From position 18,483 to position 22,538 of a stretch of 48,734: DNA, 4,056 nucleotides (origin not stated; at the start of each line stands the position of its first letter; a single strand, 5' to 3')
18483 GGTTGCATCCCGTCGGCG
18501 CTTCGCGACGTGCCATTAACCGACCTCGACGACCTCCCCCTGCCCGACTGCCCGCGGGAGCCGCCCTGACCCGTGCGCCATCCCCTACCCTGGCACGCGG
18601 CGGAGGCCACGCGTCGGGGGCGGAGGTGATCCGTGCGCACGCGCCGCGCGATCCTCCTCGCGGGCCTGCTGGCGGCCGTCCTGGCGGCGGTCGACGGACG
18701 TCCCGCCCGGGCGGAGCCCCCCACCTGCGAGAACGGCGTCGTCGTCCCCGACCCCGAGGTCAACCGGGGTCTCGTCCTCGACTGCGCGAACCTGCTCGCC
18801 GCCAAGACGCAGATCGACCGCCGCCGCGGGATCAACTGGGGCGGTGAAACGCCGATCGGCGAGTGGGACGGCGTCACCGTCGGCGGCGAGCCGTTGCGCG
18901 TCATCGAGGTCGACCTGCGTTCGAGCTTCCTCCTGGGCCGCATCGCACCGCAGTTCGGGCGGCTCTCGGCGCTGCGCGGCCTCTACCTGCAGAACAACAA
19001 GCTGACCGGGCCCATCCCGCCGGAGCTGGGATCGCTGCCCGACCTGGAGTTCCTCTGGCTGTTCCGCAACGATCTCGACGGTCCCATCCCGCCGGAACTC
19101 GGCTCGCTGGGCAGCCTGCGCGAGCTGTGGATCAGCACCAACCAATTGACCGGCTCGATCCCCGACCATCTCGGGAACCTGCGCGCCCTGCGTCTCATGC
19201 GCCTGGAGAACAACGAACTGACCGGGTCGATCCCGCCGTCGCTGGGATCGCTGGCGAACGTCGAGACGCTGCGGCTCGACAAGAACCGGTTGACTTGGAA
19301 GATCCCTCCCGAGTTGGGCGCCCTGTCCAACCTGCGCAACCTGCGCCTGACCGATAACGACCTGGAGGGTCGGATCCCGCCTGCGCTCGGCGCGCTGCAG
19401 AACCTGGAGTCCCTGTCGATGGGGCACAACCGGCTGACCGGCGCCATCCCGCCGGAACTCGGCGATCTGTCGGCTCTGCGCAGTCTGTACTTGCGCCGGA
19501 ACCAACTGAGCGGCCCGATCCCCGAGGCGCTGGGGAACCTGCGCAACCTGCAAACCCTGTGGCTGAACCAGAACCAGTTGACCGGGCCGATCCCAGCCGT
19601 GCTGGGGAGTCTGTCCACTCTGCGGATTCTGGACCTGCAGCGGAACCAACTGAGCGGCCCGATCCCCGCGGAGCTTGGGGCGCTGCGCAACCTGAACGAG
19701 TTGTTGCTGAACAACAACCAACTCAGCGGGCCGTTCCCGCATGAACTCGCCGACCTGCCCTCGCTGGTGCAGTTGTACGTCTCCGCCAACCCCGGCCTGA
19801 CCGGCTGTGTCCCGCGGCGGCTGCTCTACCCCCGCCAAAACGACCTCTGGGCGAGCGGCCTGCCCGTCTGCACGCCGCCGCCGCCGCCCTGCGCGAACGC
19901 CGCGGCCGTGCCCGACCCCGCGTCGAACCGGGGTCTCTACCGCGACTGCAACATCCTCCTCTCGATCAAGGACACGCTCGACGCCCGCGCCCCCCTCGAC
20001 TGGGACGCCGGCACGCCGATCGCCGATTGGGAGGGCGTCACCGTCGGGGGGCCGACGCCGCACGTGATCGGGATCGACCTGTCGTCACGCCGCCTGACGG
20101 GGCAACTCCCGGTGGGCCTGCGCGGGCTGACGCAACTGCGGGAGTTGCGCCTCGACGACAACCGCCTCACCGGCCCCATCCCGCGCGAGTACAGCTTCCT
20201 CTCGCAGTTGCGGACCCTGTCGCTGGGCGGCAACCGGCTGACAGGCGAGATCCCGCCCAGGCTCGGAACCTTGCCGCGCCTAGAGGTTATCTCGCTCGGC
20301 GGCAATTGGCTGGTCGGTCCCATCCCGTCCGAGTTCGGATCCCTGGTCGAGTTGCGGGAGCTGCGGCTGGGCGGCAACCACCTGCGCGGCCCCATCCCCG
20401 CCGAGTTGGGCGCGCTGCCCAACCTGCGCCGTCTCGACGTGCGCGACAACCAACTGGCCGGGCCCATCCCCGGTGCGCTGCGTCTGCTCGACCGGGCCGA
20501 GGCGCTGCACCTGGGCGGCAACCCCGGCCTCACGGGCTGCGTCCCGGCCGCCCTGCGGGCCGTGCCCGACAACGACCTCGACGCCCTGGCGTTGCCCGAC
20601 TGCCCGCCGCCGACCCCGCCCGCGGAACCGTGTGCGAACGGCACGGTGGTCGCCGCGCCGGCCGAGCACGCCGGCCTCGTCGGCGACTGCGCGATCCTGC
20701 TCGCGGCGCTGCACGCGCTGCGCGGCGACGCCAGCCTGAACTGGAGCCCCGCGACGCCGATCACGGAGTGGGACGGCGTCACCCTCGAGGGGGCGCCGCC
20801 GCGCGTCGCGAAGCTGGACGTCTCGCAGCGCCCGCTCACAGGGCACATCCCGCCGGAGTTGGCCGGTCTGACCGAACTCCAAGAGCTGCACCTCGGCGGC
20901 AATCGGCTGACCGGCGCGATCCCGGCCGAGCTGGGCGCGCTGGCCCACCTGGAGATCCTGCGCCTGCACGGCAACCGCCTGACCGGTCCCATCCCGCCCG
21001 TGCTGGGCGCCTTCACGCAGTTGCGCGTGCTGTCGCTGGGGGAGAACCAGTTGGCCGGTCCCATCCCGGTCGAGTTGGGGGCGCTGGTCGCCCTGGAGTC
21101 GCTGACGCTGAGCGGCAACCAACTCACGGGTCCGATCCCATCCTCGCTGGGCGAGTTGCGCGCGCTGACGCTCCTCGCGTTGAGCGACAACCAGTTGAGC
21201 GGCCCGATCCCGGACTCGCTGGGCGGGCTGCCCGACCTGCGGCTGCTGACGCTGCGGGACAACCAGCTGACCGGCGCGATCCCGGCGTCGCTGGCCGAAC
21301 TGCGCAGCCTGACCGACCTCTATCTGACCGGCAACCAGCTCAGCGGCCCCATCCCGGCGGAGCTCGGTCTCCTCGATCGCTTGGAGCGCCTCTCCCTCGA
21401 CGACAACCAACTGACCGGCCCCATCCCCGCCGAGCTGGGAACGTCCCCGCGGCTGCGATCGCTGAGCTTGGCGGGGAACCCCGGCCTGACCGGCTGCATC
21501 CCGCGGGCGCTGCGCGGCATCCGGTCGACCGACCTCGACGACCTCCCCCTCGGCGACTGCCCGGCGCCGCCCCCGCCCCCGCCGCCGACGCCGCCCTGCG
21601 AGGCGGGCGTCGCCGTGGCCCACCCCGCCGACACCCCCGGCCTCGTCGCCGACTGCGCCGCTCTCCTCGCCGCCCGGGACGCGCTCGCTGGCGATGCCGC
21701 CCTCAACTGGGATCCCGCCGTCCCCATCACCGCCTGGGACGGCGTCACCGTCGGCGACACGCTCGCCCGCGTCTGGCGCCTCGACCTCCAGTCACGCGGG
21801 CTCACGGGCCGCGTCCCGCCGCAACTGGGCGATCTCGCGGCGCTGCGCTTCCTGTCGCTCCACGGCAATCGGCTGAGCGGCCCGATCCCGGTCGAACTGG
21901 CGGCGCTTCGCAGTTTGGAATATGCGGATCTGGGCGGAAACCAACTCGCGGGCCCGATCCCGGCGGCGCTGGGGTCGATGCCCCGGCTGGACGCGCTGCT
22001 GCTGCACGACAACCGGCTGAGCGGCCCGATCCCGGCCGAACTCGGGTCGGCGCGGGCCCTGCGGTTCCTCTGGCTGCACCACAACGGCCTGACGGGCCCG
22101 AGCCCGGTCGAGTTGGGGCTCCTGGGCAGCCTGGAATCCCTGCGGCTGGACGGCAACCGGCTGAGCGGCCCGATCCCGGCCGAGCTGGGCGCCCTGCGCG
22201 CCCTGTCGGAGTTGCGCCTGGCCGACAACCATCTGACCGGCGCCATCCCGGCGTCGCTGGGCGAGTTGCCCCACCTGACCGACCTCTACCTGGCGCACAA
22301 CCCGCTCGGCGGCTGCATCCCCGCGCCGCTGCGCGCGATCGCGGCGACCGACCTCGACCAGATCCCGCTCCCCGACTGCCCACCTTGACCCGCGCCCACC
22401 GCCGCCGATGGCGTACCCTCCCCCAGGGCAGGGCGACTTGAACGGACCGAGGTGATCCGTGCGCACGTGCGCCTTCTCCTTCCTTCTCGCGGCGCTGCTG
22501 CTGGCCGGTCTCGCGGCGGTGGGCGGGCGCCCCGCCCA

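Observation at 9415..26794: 17.4 kb tandem array of six co-oriented genes encoding about 5,700 aa of secreted, multi-module LRR protein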

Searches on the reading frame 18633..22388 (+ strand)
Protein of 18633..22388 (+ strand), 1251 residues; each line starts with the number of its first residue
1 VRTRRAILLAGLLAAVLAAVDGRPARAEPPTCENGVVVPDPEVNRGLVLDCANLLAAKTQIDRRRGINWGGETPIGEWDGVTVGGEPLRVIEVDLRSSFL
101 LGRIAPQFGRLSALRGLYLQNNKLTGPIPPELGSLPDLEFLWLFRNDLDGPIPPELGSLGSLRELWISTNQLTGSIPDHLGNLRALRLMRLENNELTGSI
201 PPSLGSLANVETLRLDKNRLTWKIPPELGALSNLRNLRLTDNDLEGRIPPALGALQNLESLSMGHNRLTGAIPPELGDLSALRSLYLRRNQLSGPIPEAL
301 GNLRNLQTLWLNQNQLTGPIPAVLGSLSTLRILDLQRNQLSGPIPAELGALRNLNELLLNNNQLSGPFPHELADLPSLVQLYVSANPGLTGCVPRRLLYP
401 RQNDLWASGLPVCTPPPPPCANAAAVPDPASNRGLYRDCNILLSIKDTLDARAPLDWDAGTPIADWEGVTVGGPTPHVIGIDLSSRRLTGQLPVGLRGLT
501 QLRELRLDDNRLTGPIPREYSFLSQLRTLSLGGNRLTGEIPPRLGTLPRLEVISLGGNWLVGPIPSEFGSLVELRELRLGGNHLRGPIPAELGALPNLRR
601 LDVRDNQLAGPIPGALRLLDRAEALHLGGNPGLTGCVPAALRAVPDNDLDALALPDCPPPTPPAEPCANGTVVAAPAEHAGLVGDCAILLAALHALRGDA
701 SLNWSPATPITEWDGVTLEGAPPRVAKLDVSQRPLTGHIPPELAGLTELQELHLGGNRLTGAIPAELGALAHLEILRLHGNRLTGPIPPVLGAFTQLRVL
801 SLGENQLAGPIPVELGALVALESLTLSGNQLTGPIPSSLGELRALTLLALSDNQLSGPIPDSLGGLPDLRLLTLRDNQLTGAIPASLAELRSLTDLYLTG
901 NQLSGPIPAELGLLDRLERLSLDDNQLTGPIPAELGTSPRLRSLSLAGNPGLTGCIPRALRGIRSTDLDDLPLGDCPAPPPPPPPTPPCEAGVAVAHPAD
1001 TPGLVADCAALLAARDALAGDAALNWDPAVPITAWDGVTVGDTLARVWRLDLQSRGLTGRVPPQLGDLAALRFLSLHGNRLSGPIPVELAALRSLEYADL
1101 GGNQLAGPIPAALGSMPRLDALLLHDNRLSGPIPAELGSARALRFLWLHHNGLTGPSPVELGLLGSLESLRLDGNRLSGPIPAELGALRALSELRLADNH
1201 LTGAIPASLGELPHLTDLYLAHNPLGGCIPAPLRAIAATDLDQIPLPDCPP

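Call 5: search_protein_families(library=pfam, proteins=[window:18633-22388:+], max_evalue=0.01)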
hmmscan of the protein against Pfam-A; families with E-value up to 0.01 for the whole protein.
window:18633-22388:+ (1251 aa): 11 families
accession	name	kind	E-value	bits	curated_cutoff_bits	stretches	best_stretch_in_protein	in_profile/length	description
PF00560.39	LRR_1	-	1.3e-104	319.7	20.6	0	282-303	2-23/23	Leucine Rich Repeat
PF12799.13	LRR_4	-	2.7e-87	285.3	27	13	256-292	1-36/44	Leucine Rich repeats (2 copies)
PF13855.12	LRR_8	-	2.1e-86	284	27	12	844-903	2-61/61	Leucine rich repeat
PF23598.1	LRR_14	-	1.5e-54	185.6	40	7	178-313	41-176/353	Leucine-rich repeat region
PF23211.1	LRR_LRWD1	-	4.3e-19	69.4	28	1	735-806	29-97/190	Leucine-rich repeat and WD repeat-containing protein 1, LRR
PF25019.1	LRR_R13L1-DRL21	-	3.8e-11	43.4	27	0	188-240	71-125/127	R13L1/DRL21 LRRs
PF24758.1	LRR_At5g56370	-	4.5e-10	40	27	0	865-952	12-99/227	FBD-associated F-box protein At5g56370, LRR repeats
PF13516.12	LRR_6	-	4.3e-09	36.2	23.4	0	328-342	3-17/24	Leucine Rich repeat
PF24141.1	LRR_ComC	-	1.9e-07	31.5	27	0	794-888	190-277/288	EGF-like domain-containing protein ComC LRR domain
PF24048.1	LRR_NXF1-5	-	0.00088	19.3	30.5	0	303-375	53-127/142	NXF1/2/3/5 leucine-rich repeat domain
PF09267.15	Dict-STAT-coil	-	0.0074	17.1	22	0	307-364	19-79/114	Dictyostelium STAT, coiled coil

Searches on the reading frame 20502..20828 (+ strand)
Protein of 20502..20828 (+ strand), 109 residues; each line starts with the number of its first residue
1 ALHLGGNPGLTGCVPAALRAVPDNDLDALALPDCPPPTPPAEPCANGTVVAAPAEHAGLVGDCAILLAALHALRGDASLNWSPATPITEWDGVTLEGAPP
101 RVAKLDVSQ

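Call 29: find_homologous_proteins(query=A3, max_evalue=0.00001)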
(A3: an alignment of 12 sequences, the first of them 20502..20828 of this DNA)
Query A3 (12 sequences) (109 aa, profile of the alignment): 81 proteins with E <= 0.00001 among 8000 candidates.
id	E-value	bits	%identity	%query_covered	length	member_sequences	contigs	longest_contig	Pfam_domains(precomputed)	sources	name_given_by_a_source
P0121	2.6e-38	148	57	98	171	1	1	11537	-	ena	-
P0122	3.8e-34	135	51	88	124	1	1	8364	-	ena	-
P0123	7.6e-34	134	48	99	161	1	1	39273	PF00560.40,PF12799.14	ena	-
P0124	1.2e-32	130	54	78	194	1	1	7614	PF00560.40,PF12799.14,PF13855.13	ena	-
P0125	4.0e-32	128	52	92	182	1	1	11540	PF00560.40,PF12799.14,PF13855.13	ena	-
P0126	2.3e-30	123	51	83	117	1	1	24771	-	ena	-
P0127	8.9e-29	118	50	55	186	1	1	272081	PF00560.40,PF12799.14,PF13855.13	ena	-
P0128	2.5e-28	116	60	58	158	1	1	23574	-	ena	-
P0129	2.7e-28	116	49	95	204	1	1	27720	PF23598.2,PF24758.2,PF00560.40,PF12799.14,PF13855.13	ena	-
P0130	5.6e-28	115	54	54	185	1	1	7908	PF00560.40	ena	-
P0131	1.7e-26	110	45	100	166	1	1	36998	PF00560.40,PF12799.14,PF13855.13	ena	-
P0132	3.1e-26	109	46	65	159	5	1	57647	PF00560.40,PF12799.14,PF13855.13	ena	-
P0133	6.6e-26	108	43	74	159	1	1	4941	-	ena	-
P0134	3.3e-25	106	56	48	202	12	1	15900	PF00560.40,PF12799.14,PF13855.13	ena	-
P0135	7.3e-25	105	44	95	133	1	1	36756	-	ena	-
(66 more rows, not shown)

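Call 32: find_related_loci(query=A3, collection=genome_contigs, flank=10000)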
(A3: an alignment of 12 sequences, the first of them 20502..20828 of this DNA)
Query A3 (109 aa) in genome_contigs; peptide patterns used: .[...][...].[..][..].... (x = any residue, [..] = any of these).
38 stretches matched a pattern; 20 encode a relative of the query (tblastn E <= 1e-3); 16 distinct loci.
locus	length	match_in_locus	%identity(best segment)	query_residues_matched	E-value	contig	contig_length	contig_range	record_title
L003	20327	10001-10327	88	1-109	2e-41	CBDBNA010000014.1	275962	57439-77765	MAG: Dehalococcoidia bacterium isolate 8dc3bd6b-4dda-4c2a-a60a-45dc8dd64482 genome assembly, contig: contig_14, whole ge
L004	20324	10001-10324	78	1-108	2e-38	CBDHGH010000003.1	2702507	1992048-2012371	MAG: Dehalococcoidia bacterium isolate 575575bf-984b-4cd3-a7b8-18ad3858fffb genome assembly, contig: contig_3, whole gen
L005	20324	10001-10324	77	1-108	1e-36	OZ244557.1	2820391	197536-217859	MAG: Dehalococcoidia bacterium isolate 17c548fc-85ac-4b32-8eac-b178c1b3bdc7 genome assembly, chromosome: 1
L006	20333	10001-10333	59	2-108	1e-33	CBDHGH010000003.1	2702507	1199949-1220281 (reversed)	MAG: Dehalococcoidia bacterium isolate 575575bf-984b-4cd3-a7b8-18ad3858fffb genome assembly, contig: contig_3, whole gen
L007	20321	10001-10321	53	2-108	3e-33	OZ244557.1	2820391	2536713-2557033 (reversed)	MAG: Dehalococcoidia bacterium isolate 17c548fc-85ac-4b32-8eac-b178c1b3bdc7 genome assembly, chromosome: 1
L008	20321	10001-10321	74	2-108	9e-32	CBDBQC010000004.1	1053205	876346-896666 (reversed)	MAG: Dehalococcoidia bacterium isolate 3b5922da-460a-4212-a651-5a23880356d2 genome assembly, contig: contig_4, whole gen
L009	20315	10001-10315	54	1-105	4e-32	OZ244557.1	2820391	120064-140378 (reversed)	MAG: Dehalococcoidia bacterium isolate 17c548fc-85ac-4b32-8eac-b178c1b3bdc7 genome assembly, chromosome: 1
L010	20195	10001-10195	54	44-108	7e-18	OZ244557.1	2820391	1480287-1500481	MAG: Dehalococcoidia bacterium isolate 17c548fc-85ac-4b32-8eac-b178c1b3bdc7 genome assembly, chromosome: 1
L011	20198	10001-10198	52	44-109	1e-17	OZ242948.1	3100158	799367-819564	MAG: Dehalococcoidia bacterium isolate a0c66c6a-f5ff-452f-b709-ec8565f303fe genome assembly, chromosome: 1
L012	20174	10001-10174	50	43-100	1e-14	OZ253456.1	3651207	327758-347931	MAG: Dehalococcoidia bacterium isolate 4ae44683-8927-4024-8904-3ea2ed4a1db5 genome assembly, chromosome: 1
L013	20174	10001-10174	52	43-100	2e-15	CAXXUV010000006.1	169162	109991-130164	MAG: Dehalococcoidia bacterium isolate 53e0c16e-ff2d-4f84-9f2e-96c73ee24ba6 genome assembly, contig: contig_6, whole gen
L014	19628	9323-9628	42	2-107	6e-21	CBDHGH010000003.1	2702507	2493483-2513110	MAG: Dehalococcoidia bacterium isolate 575575bf-984b-4cd3-a7b8-18ad3858fffb genome assembly, contig: contig_3, whole gen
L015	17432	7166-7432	38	1-108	7e-9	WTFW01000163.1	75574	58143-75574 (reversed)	MAG: Chloroflexi bacterium isolate CO36386bin_13 NODE_213_length_75574_cov_16.795522, whole genome shotgun sequence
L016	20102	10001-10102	59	1-34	3e-6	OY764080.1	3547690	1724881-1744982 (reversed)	MAG: Chloroflexota bacterium isolate a04a8705-9522-4335-bb9c-b9bb47e5c42e genome assembly, chromosome: 1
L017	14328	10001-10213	39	44-105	4e-10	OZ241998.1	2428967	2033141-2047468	MAG: Acidimicrobiales bacterium isolate f499b38c-cb17-4ae0-a6d7-6740c63e47b8 genome assembly, chromosome: 1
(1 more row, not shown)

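Call 46: search_protein_representatives(alignment_id=A3)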
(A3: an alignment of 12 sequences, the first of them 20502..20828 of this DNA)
Query: 12 sequences, 107 profile positions. Proteins with E-value up to 0.001 (for the whole library): 4808; up to 1e-10: 3031; up to 1e-30: 382. The best 150 are listed.
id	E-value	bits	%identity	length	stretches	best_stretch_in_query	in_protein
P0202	7.9e-226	749.6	-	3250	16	45-106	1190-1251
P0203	9.2e-182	607.9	-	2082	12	9-106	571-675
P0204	3.1e-163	548.3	-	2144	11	7-105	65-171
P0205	9.1e-158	530.7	-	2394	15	43-106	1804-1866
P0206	1.8e-157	529.7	-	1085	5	2-106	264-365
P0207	6.8e-154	518.2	-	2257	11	2-106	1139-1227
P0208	1.5e-149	504.3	-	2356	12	10-106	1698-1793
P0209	4.6e-146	493.1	-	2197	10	3-105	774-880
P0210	2.0e-144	487.8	-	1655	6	2-106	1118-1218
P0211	9.7e-138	466.3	-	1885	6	4-106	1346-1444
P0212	1.9e-137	465.3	-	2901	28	2-105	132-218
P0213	3.5e-137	464.5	-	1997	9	4-106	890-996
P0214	1.3e-129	440.2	-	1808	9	3-106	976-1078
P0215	1.1e-124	424.3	-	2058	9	4-106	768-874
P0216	1.6e-121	414.1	-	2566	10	36-106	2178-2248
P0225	1.6e-101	349.8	-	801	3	2-106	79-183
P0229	1.1e-94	327.9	-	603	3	2-106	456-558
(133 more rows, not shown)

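Call 56: list_cluster_members(proteins=[P0202, P0203, P0205, P0206, P0210, P0211, P0212, P0216, P0225, P0229])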
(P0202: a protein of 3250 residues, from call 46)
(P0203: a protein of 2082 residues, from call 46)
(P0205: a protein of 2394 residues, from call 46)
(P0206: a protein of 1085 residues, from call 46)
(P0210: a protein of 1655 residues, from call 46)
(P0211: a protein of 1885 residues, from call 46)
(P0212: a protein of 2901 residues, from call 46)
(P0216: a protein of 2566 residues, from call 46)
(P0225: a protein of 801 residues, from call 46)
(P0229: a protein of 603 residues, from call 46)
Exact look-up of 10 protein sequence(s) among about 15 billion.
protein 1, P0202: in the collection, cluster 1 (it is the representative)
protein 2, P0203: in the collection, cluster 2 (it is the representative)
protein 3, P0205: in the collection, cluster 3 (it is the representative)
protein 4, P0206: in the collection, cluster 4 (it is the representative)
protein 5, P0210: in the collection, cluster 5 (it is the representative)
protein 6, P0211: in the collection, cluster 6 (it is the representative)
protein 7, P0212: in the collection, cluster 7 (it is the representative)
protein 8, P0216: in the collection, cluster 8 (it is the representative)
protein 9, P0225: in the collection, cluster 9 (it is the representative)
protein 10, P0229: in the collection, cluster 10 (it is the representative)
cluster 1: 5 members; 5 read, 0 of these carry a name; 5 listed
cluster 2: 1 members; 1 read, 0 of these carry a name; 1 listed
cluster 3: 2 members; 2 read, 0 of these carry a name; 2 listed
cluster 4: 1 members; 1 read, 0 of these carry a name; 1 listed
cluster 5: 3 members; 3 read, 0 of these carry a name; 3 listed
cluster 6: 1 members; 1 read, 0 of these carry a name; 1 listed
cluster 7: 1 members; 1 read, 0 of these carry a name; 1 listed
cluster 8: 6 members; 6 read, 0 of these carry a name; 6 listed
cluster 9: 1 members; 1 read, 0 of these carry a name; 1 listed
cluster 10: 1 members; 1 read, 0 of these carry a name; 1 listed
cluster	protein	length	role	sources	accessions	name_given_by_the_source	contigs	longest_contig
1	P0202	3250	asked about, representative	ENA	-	-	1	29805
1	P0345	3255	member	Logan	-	-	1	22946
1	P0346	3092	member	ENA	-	-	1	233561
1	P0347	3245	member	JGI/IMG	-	-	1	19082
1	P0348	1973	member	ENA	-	-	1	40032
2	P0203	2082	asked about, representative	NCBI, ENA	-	-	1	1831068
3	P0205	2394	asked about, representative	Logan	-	-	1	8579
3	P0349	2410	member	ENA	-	-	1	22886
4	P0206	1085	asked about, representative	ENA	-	-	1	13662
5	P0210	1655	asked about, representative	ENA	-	-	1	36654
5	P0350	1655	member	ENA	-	-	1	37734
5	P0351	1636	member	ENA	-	-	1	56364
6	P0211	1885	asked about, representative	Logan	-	-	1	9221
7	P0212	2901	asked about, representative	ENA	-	-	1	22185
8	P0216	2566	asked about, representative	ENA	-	-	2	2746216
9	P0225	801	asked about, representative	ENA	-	-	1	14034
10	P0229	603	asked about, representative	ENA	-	-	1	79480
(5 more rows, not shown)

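Call 57: find_encoding_contigs(protein=P0206, flank=6000, max_places=3)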
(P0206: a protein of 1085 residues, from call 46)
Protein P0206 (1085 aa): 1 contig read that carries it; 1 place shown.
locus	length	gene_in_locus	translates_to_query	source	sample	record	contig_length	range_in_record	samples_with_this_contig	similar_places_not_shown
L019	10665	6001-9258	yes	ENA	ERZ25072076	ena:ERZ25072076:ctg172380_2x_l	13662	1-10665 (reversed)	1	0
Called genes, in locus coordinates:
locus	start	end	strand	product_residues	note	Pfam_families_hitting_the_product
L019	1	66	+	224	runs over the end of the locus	PF00154:RecA_N, PF21096:RecA_C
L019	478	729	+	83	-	-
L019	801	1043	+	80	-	-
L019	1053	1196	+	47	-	-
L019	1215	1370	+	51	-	-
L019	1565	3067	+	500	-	PF12072:RNase_Y_N, PF00013:KH_1 (weak), PF01966:HD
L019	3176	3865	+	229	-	PF13277:YmdB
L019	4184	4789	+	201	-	-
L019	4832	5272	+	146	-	PF22817:ApeP-like, PF07977:FabA, PF22818:ApeI-like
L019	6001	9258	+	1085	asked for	PF00560:LRR_1 (faint), PF23211:LRR_LRWD1 (faint), PF23598:LRR_14 (weak), PF12799:LRR_4 (faint), PF13855:LRR_8 (weak), PF23598:LRR_14, PF13855:LRR_8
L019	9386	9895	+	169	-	-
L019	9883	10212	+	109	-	-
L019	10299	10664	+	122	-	?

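Call 58: find_encoding_contigs(protein=P0203, flank=6000, max_places=3)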
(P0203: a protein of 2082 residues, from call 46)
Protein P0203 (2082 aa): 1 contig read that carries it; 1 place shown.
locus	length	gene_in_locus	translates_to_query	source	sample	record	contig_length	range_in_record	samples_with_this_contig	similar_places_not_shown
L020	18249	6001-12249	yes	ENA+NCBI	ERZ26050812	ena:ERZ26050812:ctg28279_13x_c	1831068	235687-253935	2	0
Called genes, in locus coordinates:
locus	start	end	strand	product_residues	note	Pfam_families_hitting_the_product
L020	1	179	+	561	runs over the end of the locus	PF00575:S1 (weak), PF21710:Spt6_S1 (faint), PF13509:S1_2 (faint), PF23459:S1_RRP5 (faint), PF00575:S1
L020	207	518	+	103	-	PF18291:HU-HIG, PF00216:Bac_DNA_binding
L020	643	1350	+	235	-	PF00215:OMPdecase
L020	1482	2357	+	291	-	PF00483:NTP_transferase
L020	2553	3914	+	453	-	PF01943:Polysacc_synt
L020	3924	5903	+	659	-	PF13522:GATase_6, PF13537:GATase_7, PF00733:Asn_synthase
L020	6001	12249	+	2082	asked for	PF04932:Wzy_C, PF00560:LRR_1 (faint), PF12799:LRR_4 (faint), PF23211:LRR_LRWD1 (faint), PF23598:LRR_14 (faint), PF25019:LRR_R13L1-DRL21 (faint), PF13855:LRR_8 (weak)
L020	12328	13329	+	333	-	PF13506:Glyco_transf_21, PF00535:Glycos_transf_2, PF13641:Glyco_tranf_2_3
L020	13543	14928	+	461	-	PF11741:AMIN, PF01520:Amidase_3, PF01476:LysM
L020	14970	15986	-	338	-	PF08496:Peptidase_S49_N, PF01343:Peptidase_S49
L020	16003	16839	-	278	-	PF01872:RibD_C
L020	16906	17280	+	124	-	-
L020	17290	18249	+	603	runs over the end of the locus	PF02518:HATPase_c, PF13589:HATPase_c_3, PF01119:DNA_mis_repair, PF08676:MutL_C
